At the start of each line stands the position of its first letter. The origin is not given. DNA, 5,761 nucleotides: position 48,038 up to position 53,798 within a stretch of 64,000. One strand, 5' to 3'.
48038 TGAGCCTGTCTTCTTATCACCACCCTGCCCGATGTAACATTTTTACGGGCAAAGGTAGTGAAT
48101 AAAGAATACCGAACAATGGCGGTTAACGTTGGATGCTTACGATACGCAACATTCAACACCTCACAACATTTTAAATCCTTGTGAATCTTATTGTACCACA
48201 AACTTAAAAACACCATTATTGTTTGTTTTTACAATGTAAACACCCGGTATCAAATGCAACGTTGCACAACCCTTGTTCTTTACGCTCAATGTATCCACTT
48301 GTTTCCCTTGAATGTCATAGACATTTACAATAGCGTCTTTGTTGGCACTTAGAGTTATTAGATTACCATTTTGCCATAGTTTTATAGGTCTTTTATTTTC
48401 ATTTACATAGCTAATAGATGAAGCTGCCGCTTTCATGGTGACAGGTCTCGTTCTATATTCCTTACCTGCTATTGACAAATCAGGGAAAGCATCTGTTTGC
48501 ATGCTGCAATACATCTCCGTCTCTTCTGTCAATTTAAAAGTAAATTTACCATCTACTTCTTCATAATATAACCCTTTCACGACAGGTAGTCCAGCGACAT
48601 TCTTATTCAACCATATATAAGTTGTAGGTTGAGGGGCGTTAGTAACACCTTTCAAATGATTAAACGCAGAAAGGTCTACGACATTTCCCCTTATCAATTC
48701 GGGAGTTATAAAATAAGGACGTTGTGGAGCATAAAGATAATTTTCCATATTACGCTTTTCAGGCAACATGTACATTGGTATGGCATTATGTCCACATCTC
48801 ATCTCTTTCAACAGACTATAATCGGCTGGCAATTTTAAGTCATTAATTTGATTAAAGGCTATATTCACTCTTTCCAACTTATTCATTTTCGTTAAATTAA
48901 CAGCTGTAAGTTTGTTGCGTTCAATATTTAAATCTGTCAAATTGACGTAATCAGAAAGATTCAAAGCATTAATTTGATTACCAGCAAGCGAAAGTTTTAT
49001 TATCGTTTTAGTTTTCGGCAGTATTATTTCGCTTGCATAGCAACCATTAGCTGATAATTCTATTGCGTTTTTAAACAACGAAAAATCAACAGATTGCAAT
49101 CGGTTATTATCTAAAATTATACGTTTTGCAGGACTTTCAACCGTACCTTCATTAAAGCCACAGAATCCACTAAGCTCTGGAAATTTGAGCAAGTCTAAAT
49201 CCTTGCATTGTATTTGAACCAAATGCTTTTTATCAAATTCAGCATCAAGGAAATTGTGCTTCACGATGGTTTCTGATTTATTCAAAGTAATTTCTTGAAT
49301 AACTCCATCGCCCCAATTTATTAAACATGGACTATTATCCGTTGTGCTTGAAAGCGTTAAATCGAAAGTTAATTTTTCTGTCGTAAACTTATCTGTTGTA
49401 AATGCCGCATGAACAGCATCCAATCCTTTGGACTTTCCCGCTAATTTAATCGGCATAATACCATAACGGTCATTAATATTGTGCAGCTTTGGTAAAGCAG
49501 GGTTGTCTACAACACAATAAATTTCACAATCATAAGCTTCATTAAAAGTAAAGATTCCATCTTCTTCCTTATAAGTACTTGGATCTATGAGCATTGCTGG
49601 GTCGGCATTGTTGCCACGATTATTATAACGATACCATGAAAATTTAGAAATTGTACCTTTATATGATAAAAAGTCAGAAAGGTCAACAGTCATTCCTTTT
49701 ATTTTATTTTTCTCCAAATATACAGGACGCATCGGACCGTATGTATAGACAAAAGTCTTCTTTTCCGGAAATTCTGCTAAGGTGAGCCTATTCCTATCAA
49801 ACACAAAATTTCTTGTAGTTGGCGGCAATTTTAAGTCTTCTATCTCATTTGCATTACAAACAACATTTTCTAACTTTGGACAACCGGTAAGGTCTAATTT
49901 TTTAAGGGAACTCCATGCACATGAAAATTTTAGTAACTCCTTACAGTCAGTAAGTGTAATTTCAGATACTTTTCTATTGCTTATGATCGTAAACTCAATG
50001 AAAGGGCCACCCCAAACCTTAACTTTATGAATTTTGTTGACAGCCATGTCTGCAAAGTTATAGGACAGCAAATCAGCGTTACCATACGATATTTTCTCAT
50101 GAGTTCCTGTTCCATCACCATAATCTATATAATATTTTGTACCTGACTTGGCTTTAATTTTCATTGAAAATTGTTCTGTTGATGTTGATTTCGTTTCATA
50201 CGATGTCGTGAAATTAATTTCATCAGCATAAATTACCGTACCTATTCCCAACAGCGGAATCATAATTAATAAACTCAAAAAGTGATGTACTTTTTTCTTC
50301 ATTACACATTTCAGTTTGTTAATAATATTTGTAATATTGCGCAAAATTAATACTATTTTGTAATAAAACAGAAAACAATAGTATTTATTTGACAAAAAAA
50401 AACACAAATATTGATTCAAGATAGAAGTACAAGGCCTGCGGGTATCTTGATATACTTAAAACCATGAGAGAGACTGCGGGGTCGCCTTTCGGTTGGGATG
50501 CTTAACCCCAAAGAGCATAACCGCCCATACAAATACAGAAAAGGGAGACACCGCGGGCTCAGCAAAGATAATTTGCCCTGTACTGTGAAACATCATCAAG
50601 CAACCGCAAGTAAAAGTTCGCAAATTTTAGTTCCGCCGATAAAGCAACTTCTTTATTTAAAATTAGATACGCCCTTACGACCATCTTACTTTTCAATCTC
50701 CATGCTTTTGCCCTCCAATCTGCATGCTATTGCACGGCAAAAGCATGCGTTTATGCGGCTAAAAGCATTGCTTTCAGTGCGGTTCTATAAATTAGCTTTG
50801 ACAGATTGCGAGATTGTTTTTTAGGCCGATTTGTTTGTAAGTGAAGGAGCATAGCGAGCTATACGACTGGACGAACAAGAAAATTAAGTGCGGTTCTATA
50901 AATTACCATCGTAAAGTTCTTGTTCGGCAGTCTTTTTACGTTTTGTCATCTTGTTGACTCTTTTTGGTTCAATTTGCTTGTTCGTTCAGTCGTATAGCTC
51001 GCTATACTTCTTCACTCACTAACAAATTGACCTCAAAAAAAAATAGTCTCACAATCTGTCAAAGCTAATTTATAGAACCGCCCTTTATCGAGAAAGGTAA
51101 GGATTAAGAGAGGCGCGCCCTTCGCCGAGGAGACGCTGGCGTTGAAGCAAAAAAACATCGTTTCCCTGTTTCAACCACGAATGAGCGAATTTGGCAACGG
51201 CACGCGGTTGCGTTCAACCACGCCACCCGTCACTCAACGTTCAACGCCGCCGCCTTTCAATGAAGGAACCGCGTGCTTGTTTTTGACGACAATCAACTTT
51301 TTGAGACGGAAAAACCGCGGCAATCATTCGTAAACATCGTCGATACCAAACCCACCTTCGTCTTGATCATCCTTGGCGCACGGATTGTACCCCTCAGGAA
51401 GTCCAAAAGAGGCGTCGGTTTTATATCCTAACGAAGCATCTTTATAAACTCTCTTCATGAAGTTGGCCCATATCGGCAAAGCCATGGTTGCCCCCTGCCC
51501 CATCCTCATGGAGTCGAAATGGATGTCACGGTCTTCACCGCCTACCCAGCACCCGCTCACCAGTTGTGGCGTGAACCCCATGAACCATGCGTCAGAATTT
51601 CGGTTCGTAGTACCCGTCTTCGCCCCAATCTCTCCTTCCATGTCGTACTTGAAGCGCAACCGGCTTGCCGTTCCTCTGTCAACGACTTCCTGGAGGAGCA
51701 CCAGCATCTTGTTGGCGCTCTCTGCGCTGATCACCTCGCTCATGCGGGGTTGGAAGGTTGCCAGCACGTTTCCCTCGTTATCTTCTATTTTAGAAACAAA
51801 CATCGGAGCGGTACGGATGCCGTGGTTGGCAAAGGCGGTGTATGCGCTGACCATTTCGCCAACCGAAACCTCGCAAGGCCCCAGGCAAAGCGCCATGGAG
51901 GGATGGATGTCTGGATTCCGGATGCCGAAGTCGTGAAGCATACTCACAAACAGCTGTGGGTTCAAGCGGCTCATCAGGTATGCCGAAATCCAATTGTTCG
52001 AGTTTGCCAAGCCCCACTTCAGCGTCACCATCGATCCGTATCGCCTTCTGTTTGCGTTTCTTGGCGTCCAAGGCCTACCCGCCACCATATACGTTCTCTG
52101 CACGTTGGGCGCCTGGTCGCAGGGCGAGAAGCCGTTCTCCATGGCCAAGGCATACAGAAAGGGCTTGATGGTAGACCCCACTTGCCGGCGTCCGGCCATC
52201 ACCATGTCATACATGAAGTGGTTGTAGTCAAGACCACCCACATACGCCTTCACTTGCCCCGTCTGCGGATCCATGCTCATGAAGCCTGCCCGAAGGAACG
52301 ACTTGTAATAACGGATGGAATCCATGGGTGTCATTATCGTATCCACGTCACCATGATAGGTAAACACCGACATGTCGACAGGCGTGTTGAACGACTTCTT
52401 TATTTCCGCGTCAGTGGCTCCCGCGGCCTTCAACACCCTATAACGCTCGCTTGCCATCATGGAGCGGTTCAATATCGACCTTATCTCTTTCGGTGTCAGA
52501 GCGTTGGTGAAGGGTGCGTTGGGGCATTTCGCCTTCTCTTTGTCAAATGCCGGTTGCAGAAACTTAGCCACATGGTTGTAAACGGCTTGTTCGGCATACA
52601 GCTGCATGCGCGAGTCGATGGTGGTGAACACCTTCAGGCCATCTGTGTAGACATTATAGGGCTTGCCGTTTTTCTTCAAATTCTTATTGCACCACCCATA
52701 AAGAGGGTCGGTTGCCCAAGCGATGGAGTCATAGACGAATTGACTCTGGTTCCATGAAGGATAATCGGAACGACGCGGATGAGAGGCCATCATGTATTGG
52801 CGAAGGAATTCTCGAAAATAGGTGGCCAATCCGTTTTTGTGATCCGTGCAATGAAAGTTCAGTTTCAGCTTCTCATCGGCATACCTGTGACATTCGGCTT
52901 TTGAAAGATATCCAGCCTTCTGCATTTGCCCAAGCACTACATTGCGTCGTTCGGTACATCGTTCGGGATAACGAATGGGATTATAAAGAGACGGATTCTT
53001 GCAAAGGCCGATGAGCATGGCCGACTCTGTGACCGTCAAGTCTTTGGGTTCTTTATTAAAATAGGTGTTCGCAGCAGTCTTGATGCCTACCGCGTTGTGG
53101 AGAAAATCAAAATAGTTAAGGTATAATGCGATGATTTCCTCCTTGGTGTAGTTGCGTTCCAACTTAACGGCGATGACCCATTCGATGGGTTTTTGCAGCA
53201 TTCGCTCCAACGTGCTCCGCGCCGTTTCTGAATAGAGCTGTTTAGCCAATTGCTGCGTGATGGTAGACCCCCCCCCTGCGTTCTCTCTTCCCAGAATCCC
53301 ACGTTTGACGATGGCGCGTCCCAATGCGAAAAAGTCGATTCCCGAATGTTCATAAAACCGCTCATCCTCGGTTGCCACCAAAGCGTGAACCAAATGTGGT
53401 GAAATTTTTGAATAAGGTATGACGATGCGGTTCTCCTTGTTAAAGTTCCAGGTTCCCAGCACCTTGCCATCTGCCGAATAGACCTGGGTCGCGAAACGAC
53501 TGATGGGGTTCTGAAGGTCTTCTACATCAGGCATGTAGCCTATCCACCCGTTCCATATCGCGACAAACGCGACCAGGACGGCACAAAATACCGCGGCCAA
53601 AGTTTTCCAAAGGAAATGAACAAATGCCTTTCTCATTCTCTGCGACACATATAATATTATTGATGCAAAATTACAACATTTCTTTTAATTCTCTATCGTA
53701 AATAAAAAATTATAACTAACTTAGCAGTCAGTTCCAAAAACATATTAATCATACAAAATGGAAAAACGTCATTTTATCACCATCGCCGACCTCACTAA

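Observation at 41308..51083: MITEs sit at every junction in a block of three surface-protein genes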

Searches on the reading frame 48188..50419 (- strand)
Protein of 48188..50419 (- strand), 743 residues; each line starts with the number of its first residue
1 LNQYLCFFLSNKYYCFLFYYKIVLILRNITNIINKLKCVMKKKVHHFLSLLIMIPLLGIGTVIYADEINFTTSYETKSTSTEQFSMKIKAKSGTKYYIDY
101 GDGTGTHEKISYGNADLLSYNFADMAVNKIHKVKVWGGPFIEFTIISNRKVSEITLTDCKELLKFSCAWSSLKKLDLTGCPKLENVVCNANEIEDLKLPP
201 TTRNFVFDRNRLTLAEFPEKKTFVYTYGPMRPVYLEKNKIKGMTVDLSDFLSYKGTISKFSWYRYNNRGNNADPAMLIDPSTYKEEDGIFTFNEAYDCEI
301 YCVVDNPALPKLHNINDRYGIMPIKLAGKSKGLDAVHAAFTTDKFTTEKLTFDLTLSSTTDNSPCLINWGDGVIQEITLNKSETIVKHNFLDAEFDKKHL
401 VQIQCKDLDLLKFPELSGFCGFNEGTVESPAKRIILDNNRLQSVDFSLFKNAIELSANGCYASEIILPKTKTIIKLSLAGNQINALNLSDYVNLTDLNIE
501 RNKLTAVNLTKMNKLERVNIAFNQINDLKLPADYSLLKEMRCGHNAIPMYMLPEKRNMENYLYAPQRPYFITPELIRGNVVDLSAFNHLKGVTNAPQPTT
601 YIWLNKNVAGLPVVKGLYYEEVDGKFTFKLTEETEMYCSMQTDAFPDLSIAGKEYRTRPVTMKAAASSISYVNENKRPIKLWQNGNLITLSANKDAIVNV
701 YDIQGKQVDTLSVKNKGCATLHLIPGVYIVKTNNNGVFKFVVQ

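Call 9: search_protein_families(library=pfam, proteins=[window:48188-50419:-], max_evalue=0.01)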
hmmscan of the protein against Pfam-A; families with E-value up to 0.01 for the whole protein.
window:48188-50419:- (743 aa): 3 families
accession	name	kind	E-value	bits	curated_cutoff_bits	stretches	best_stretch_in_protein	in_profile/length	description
PF18962.6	Por_Secre_tail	-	0.003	18.3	27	1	692-736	18-66/75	Secretion system C-terminal sorting domain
PF13855.12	LRR_8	-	0.0054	16.9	27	0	476-525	6-61/61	Leucine rich repeat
PF12799.13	LRR_4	-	0.009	16.7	27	0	493-529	2-40/44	Leucine Rich repeats (2 copies)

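Call 45: search_protein_families(library=ncbifam, proteins=[window:48188-50302:-], max_evalue=0.01)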
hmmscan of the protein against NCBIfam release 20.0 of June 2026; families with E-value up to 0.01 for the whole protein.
window:48188-50302:- (704 aa): 5 families
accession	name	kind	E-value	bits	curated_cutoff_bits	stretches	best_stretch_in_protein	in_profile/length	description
NF033187.0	internalin_J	exception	5.2e-08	31.6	1700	1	429-508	112-190/846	class 1 internalin InlJ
NF033190.2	inl_like_NEAT_1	exception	8.1e-06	24.4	1275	1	428-507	347-427/754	NEAT domain-containing leucine-rich repeat protein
TIGR04183.1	Por_Secre_tail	domain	9.6e-06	25.5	23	1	648-704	12-72/72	T9SS type A sorting domain-containing protein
NF052644.1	T9SS_DNase_Rie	equivalog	0.0015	18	260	1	639-697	184-241/251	T9SS-dependent surface endonuclease, AS87_RS02955 family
NF011897.0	PRK15370.1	equivalog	0.0084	14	1113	1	394-502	203-313/755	SPI-1 type III secretion system effector E3 ubiquitin transferase SlrP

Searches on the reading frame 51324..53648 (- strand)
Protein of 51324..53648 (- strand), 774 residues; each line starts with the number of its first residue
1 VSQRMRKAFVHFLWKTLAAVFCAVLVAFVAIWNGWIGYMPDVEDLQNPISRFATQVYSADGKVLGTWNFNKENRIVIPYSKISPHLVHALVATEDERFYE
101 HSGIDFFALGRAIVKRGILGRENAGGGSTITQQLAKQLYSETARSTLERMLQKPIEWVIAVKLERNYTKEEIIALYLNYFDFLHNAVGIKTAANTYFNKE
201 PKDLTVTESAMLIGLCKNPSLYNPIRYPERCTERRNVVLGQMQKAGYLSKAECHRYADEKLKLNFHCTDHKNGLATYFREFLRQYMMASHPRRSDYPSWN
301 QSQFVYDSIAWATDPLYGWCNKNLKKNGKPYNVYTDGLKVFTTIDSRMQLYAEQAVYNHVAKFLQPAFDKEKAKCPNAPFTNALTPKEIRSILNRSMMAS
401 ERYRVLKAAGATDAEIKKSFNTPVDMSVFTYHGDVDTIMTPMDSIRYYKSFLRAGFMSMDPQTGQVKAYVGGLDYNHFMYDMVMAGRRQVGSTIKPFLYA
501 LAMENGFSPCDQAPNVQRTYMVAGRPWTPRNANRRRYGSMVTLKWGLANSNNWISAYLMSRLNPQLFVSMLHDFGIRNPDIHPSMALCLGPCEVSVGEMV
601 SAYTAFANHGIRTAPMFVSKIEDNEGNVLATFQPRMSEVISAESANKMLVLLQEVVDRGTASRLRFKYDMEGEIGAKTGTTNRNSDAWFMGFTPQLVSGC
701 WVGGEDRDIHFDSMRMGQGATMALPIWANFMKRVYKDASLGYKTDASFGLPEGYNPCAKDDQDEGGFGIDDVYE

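Call 9: search_protein_families(library=pfam, proteins=[window:51324-53648:-], max_evalue=0.01)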
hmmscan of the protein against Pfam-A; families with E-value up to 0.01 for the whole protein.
window:51324-53648:- (774 aa): 2 families
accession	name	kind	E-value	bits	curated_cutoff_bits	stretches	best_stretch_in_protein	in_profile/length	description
PF00912.28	Transgly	-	5e-57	192.6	27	1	61-243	2-178/178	Transglycosylase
PF00905.27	Transpeptidase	-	1.7e-29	103.4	22.1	1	456-695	3-267/299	Penicillin binding protein transpeptidase domain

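Call 16: find_related_loci(query=window:51324-53648:-, collection=genome_contigs, flank=10000)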
Query window:51324-53648:- (774 aa) in genome_contigs; peptide patterns used: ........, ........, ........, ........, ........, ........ (x = any residue, [..] = any of these).
599 stretches matched a pattern (row limit reached: there are more); 549 encode a relative of the query (tblastn E <= 1e-3); the best 80 are kept; 80 distinct loci.
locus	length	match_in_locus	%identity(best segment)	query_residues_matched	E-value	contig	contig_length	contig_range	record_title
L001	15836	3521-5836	94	3-774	0e+0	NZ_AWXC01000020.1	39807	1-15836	Prevotella sp. BV3P1 contig00020, whole genome shotgun sequence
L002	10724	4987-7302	94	3-774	0e+0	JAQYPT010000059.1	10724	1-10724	MAG: Prevotellaceae bacterium isolate SUG2085 k141_521130, whole genome shotgun sequence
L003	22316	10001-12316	94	3-774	0e+0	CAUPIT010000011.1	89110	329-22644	MAG TPA_asm: uncultured Prevotella sp. isolate SRR17798755_bin.2_MetaWRAP_v1.3_MAG genome assembly, contig: ERZ21776715.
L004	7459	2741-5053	94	4-774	0e+0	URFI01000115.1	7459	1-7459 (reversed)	uncultured Prevotella sp. isolate UMGS950 genome assembly, contig: NODE_4025_length_7459_cov_2.647758, whole genome shot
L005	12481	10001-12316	94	3-774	0e+0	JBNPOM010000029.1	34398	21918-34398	Prevotella sp. SGI.027 HD146_28, whole genome shotgun sequence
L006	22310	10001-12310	86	5-774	0e+0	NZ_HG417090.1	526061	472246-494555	Hoylesella timonensis 4401737 = DSM 22865 = JCM 15640, whole genome shotgun sequence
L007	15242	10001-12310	85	5-774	0e+0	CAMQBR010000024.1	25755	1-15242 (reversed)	MAG TPA_asm: uncultured Prevotella sp. isolate SRR16916874_bin.13_metaWRAP_v1.3_MAG genome assembly, contig: ERZ11466558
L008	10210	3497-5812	83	3-774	0e+0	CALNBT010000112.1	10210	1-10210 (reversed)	MAG TPA_asm: uncultured Prevotella sp. isolate SRR1561996_bin.116_CONCOCT_v1.1_MAG genome assembly, contig: ERZ724032.62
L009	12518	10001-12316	81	4-774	0e+0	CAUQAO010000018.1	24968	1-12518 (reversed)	MAG TPA_asm: uncultured Prevotella sp. isolate ERR9968936_bin.36_MetaWRAP_v1.3_MAG genome assembly, contig: ERZ21616090.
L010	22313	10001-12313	79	5-774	0e+0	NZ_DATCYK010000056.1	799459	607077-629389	MAG: Prevotella sp. isolate SMAG_U7463 k141_601611, whole genome shotgun sequence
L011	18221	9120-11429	79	5-774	0e+0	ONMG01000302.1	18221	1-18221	uncultured Prevotella sp. isolate RUG430 genome assembly, contig: k87_48244290, whole genome shotgun sequence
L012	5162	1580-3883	78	5-774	0e+0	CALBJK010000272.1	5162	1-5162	MAG TPA_asm: uncultured Prevotella sp. isolate SRR1747019_bin.12_CONCOCT_v1.1_MAG genome assembly, contig: ERZ808241.411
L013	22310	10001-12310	78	5-774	0e+0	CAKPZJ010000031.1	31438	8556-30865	MAG: uncultured Prevotella sp. isolate REFINED_METABAT215_TOP10_CONTIGS_1500_ASSEMBLY_K77_MERGED__Nepal_MoBio_Fiber-Hadz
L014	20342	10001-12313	77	5-774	0e+0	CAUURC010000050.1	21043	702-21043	MAG TPA_asm: uncultured Prevotella sp. isolate SRR23388445_bin.45_MetaWRAP_v1.3_MAG genome assembly, contig: ERZ21659765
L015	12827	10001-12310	78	5-774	0e+0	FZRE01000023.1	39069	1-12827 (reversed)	Prevotellaceae bacterium KH2P17 genome assembly, contig: Ga0066882_123, whole genome shotgun sequence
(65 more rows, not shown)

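Call 82: search_protein_families(library=pfam, proteins=[L003:12635-13309:+, L003:13467-14429:-, L003:14531-16105:-, L003:17132-18223:+, L003:18438-19904:+, L006:12504-13088:-, L006:13255-14298:-, L006:14677-16116:+, L006:16276-18000:-], max_evalue=0.00001)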
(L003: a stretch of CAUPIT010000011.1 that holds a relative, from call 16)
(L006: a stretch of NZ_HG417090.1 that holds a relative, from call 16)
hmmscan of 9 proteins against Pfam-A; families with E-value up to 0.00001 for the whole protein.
L003:12635-13309:+ (224 aa): 0 families

L003:13467-14429:- (320 aa): 2 families
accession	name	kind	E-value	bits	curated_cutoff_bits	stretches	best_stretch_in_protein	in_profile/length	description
PF01640.23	Peptidase_C10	-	1.2e-56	192.5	26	1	48-244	1-191/194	Peptidase C10 family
PF13529.12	Peptidase_C39_2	-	7e-09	36.8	24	0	178-236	68-139/143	Peptidase_C39 like family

L003:14531-16105:- (524 aa): 2 families
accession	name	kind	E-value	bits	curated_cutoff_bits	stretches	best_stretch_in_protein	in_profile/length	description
PF10150.14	RNase_E_G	-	4.2e-96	321.9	25.5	1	143-414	1-270/270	Ribonuclease E/G family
PF20833.2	RNase_E_G_Thio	-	6.5e-06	26.6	26.8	0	425-506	1-82/86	RNase E/G, Thioredoxin-like domain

L003:17132-18223:+ (363 aa): 3 families
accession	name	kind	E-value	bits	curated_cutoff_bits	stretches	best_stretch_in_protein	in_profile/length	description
PF00817.25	IMS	-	5.9e-54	182.4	23.2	1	7-153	1-148/148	impB/mucB/samB family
PF11799.13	IMS_C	-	2.8e-23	82.8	20.7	1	239-343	1-103/109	impB/mucB/samB family C-terminal domain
PF11798.14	IMS_HHH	-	6.1e-07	29.8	24.4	1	170-196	6-32/32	IMS family HHH motif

L003:18438-19904:+ (488 aa): 2 families
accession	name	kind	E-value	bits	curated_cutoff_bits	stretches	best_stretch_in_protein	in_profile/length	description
PF00224.27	PK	-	1.1e-110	370.2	30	1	1-318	1-328/328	Pyruvate kinase, barrel domain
PF02887.21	PK_C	-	1.2e-23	83.9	28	1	352-461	3-113/114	Pyruvate kinase, alpha/beta domain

L006:12504-13088:- (194 aa): 1 family
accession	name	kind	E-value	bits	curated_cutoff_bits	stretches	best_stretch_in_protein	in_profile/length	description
PF00886.24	Ribosomal_S16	-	1e-23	83.5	27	1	9-67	1-62/62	Ribosomal protein S16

L006:13255-14298:- (347 aa): 7 families
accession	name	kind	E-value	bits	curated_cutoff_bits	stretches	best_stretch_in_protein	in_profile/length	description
PF01370.27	Epimerase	-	1.7e-53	181.9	20.9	1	7-271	1-240/240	NAD dependent epimerase/dehydratase family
PF16363.11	GDP_Man_Dehyd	-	5e-51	174.6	27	1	8-332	1-330/332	GDP-mannose 4,6 dehydratase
PF01073.25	3Beta_HSD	-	2.1e-14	53.7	22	1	8-168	1-158/280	3-beta hydroxysteroid dehydrogenase/isomerase family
PF02719.21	Polysacc_synt_2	-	2.5e-10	40.4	20.2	1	7-128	1-127/293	Polysaccharide biosynthesis protein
PF04321.23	RmlD_sub_bind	-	5.8e-07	29.3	27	1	6-171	2-140/287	RmlD substrate binding domain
PF07993.18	NAD_binding_4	-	3.5e-06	26.8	20.1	0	77-184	87-204/258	Male sterility protein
PF00106.31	adh_short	-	7.9e-06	25.9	26.6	0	5-81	1-76/195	short chain dehydrogenase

L006:14677-16116:+ (479 aa): 0 families

L006:16276-18000:- (574 aa): 2 families
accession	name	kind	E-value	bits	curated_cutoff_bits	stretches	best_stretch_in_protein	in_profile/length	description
PF02638.21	GHL10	-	4.2e-41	141.5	27.9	2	48-218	1-168/311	Glycosyl hydrolase-like 10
PF13200.12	DUF4015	-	2.3e-06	27.4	27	1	71-246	6-178/313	Putative glycosyl hydrolase domain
